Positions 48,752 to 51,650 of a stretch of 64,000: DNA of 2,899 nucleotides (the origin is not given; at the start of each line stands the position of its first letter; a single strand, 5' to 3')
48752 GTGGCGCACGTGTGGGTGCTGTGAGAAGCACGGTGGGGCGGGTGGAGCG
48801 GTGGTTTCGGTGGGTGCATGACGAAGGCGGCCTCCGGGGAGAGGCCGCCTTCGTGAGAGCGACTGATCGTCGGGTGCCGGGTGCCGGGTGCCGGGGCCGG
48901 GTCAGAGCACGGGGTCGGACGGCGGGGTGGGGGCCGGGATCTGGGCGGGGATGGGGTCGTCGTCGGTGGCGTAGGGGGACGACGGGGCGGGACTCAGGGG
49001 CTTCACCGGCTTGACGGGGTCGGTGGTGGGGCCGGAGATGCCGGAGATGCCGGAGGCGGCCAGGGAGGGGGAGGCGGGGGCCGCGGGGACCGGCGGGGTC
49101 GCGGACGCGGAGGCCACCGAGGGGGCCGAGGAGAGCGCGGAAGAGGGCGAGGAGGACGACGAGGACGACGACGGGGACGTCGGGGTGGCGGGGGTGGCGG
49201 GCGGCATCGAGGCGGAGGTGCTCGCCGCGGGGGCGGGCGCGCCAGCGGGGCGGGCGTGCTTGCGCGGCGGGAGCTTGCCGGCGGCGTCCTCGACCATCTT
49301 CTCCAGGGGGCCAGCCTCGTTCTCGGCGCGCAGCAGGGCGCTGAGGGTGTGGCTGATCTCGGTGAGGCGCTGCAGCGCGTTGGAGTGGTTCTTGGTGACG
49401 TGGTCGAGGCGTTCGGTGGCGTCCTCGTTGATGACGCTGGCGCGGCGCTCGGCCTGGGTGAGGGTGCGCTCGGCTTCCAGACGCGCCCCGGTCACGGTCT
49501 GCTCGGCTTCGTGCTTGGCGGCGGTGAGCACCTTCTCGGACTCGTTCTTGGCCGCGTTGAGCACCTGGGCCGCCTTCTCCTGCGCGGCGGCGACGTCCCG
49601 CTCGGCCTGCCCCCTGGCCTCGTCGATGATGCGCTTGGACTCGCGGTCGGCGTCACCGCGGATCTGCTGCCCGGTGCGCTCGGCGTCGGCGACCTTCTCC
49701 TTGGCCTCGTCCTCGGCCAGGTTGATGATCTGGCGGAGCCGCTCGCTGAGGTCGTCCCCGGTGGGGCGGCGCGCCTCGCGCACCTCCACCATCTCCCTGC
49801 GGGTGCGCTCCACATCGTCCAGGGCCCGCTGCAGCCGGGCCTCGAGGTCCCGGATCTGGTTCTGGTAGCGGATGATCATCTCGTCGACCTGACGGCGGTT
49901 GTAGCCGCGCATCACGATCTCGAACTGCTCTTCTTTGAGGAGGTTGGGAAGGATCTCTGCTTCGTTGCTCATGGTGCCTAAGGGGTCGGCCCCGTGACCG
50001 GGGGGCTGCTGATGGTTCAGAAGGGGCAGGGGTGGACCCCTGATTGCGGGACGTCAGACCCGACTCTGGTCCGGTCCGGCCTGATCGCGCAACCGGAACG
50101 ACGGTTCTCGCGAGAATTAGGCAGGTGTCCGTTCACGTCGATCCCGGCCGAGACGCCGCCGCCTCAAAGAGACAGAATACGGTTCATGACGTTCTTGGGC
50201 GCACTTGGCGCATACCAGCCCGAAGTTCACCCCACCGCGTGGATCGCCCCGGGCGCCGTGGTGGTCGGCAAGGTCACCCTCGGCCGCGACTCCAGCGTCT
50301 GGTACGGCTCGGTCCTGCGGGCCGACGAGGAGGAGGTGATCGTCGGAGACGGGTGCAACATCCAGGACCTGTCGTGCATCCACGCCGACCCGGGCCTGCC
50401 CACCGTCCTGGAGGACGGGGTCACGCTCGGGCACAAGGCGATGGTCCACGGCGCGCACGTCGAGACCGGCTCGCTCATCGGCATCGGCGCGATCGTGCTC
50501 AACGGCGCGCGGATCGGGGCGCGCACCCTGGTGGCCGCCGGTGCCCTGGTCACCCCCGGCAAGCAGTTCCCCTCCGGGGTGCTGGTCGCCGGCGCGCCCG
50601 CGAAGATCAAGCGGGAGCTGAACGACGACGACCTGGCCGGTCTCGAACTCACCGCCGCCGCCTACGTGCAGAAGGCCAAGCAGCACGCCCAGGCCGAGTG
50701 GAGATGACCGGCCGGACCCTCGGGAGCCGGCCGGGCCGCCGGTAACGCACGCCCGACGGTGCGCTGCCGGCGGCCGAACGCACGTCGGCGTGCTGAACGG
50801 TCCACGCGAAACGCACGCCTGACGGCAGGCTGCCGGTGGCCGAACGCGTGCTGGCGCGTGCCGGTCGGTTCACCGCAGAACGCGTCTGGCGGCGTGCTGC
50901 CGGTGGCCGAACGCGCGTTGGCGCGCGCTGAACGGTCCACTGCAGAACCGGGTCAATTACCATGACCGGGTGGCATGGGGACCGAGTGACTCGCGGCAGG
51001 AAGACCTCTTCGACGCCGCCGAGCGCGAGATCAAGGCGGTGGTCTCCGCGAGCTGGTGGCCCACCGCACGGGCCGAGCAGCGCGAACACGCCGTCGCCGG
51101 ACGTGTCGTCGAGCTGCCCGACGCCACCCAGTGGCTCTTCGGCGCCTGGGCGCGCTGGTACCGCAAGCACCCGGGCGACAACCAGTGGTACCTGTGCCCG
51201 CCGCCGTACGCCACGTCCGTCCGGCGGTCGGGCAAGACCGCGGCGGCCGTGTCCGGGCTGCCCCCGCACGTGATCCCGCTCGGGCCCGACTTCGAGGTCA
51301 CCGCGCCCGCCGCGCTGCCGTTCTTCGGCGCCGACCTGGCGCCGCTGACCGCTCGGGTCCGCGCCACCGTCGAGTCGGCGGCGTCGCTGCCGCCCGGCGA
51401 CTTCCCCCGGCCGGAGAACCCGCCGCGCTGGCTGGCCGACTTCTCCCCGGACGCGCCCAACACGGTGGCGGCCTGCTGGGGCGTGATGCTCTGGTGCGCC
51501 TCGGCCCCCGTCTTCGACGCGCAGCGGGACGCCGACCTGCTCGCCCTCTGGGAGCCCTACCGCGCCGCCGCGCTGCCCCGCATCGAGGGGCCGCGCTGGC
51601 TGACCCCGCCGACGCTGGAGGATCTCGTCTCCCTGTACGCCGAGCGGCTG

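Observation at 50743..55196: Giant tandem-AAA (CbxX-type) protein with novel N-terminal domain, preceded by a triple 68-bp repeat array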

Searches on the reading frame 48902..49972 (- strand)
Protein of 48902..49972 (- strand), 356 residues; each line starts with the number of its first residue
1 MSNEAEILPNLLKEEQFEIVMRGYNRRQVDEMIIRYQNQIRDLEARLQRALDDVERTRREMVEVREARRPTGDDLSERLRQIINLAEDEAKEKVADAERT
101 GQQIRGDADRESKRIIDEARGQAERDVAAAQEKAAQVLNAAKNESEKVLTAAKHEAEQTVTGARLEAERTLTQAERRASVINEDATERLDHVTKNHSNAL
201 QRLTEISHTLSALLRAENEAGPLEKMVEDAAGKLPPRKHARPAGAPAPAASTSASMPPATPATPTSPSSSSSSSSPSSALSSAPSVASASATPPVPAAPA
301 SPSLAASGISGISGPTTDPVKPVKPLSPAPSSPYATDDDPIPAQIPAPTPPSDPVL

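Call 9: search_protein_families(library=pfam, proteins=[window:48902-49972:-], max_evalue=0.001)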
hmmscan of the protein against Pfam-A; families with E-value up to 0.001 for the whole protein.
window:48902-49972:- (356 aa): 1 family
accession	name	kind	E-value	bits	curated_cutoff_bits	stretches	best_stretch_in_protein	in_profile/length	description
PF05103.18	DivIVA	-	8.5e-10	39.1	28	1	12-128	6-114/131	DivIVA protein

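Call 37: search_protein_families(library=pfam, proteins=[window:48902-49972:-], max_evalue=1)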
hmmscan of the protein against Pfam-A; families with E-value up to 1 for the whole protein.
window:48902-49972:- (356 aa): 5 families
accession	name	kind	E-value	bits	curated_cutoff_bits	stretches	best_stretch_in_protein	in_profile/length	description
PF05103.18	DivIVA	-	8.5e-10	39.1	28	2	12-128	6-114/131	DivIVA protein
PF00430.23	ATP-synt_B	-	0.002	18.7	28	2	65-148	31-114/132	ATP synthase B/B' CF(0)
PF03179.20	V-ATPase_G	-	0.013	16.5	28.6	1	129-202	11-84/105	Vacuolar (H+)-ATPase G subunit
PF04513.17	Baculo_PEP_C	-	0.016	15.7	38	1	136-217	34-115/140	Baculovirus polyhedron envelope protein, PEP, C terminus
PF16999.10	V-ATPase_G_2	-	0.071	14.2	28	1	154-204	15-65/104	Vacuolar (H+)-ATPase G subunit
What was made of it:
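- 48902..49972 (-): DivIVA-domain coiled-coil protein (356 aa), divergent neighbour that is conserved in synteny. Pfam DivIVA at E 8.5e-10 (calls 9, 37).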

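Call 65: search_protein_families(library=ncbifam, proteins=[window:48902-49972:-], max_evalue=0.01)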
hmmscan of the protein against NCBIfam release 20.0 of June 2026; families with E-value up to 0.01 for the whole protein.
window:48902-49972:- (356 aa): 8 families
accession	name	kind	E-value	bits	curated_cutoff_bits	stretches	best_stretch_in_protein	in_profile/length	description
NF050102.1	DivIVA_Wag31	equivalog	1.6e-09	38.1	260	1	19-208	18-202/256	DivIVA-like cell division protein Wag31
NF002170.0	PRK01005.1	equivalog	2.7e-06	27.3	280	1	130-202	6-75/208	V-type ATP synthase subunit E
NF041483.1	growth_prot_Scy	equivalog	8.8e-06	23.5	1040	1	28-211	84-264/1293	polarized growth protein Scy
NF005198.1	PRK06669.1-3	equivalog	1.2e-05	24.6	200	1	131-206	62-137/299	flagellar assembly protein FliH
NF004411.0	PRK05759.1-2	equivalog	8.3e-05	22.7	131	0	131-195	37-100/156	F0F1 ATP synthase subunit B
NF002424.0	PRK01558.1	equivalog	0.00035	20.2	241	0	138-197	17-76/203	V-type ATP synthase subunit E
TIGR02926.1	AhaH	equivalog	0.0006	20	48.5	0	83-124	4-45/85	ATP synthase archaeal subunit H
TIGR01144.1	ATP_synt_b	equivalog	0.00089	19.2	65.5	0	131-187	28-83/147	F0F1 ATP synthase subunit B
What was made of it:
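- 48902..49972 (-): Weak NCBIfam matches to Wag31 and Scy (call 65).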

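Call 93: search_protein_families(library=padloc, proteins=[window:48902-49972:-], max_evalue=0.001)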
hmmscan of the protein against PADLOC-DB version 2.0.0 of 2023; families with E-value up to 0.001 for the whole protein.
window:48902-49972:- (356 aa): 0 families

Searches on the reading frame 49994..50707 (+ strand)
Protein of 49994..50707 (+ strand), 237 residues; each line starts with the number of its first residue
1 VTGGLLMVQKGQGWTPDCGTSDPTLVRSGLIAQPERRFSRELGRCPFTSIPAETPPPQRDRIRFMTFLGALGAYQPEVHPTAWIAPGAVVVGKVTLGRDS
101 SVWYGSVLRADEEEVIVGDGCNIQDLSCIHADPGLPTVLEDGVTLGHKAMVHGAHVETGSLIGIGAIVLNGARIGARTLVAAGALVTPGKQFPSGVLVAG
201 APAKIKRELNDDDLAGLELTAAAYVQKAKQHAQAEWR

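Call 9: search_protein_families(library=pfam, proteins=[window:49994-50707:+], max_evalue=0.001)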
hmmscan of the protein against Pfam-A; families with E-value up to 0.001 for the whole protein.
window:49994-50707:+ (237 aa): 1 family
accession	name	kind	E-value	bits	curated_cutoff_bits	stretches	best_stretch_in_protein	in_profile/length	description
PF00132.30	Hexapep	-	1.4e-14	53.5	27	2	78-109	4-35/36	Bacterial transferase hexapeptide (six repeats)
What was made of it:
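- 49994..50707 (+): Gamma-carbonic-anhydrase-like hexapeptide-repeat protein, directly upstream on the same strand. The true start is probably later, because relatives are 173-187 aa. Pfam Hexapep (call 9).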

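Call 65: search_protein_families(library=ncbifam, proteins=[window:49994-50707:+], max_evalue=0.01)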
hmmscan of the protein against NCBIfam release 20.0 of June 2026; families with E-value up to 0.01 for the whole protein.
window:49994-50707:+ (237 aa): 25 families
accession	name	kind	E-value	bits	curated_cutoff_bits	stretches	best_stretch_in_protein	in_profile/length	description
NF050158.1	CarbAnhydGPos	equivalog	3.7e-51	173.2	250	1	75-233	9-167/172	gamma carbonic anhydrase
TIGR02287.1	PaaY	equivalog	2.3e-34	118.8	319.6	1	74-229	7-162/192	phenylacetic acid degradation protein PaaY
NF010150.1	PRK13627.1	equivalog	1.4e-26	93.5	305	1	75-230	10-165/196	carnitine operon protein CaiE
TIGR03570.1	NeuD_NnaD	subfamily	7e-15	55.2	160.8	1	81-204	87-202/202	NeuD/PglB/VioB family sugar acetyltransferase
NF040597.1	carb_anhyd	equivalog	4e-12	46.2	380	1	74-131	59-117/248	carbonic anhydrase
TIGR03532.1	DapD_Ac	equivalog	8e-11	42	231.75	1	81-214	86-219/231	2,3,4,5-tetrahydropyridine-2,6-dicarboxylate N-acetyltransferase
NF053794.1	beta_CO2some_M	equivalog_domain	1.3e-10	41.1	550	1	75-199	19-159/320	beta-carboxysome scaffolding protein CcmM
NF041874.1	EPS_EpsC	equivalog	3.1e-09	36.8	150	1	139-207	96-165/168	serine O-acetyltransferase EpsC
TIGR03308.1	phn_thr-fam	hypoth_equivalog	1.9e-07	31.2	201.65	1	154-214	109-167/204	phosphonate metabolim protein, transferase hexapeptide repeat family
NF002060.0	PRK00892.1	subfamily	1.6e-06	27.4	207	0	138-191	115-169/345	UDP-3-O-(3-hydroxymyristoyl)glucosamine N-acyltransferase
NF007240.0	PRK09677.1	equivalog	2.6e-06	27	243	1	144-211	125-186/192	putative lipopolysaccharide biosynthesis O-acetyl transferase WbbJ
NF007076.0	PRK09527.1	equivalog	4e-06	26.4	347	1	161-213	139-189/203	galactoside O-acetyltransferase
TIGR01172.1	cysE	equivalog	4.8e-06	26.7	210.65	1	139-204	96-162/162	serine O-acetyltransferase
TIGR02353.1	NRPS_term_dom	equivalog_domain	6.2e-06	24.8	423.1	0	156-203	163-210/695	Pls/PosA family non-ribosomal peptide synthetase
NF007499.0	PRK10092.1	equivalog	7.1e-06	25.9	314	1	160-209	136-183/183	maltose O-acetyltransferase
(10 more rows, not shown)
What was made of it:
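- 49994..50707 (+): NCBIfam gamma carbonic anhydrase at 173 bits, below the 250-bit cut-off (call 65).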

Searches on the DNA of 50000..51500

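Call 13: search_rna_families(source=window, start=50000, end=51500, threshold=evalue, max_evalue=1)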
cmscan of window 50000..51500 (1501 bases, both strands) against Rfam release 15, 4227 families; matches with E-value up to 1: 0.
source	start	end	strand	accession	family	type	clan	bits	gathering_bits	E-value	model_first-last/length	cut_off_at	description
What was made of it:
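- There is no Rfam family match (call 13).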
